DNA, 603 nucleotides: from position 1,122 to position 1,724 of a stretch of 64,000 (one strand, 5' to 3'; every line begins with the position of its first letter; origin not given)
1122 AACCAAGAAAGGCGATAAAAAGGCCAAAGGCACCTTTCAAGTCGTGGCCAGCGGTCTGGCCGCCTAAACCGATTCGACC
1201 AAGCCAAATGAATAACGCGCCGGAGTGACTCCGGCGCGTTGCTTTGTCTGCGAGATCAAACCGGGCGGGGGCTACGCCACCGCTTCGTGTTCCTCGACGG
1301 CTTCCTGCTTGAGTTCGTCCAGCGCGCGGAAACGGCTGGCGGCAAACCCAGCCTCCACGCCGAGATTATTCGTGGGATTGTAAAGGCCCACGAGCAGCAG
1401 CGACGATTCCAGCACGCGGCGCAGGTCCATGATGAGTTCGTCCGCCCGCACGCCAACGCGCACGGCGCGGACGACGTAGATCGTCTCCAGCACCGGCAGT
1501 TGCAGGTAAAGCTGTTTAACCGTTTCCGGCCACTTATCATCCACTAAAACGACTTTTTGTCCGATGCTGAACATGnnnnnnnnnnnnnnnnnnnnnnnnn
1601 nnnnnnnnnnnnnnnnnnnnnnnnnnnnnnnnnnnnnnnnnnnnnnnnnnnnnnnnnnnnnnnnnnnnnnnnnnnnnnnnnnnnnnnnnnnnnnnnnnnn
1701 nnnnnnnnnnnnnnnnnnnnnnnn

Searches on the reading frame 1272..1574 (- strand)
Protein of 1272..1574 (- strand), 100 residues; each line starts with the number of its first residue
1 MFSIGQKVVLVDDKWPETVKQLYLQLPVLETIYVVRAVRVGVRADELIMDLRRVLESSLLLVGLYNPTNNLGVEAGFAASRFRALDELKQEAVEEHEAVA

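Call 27: search_protein_families(library=pfam, proteins=[window:1272-1574:-], max_evalue=0.001)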
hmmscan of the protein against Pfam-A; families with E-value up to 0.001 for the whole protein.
window:1272-1574:- (100 aa): 0 families
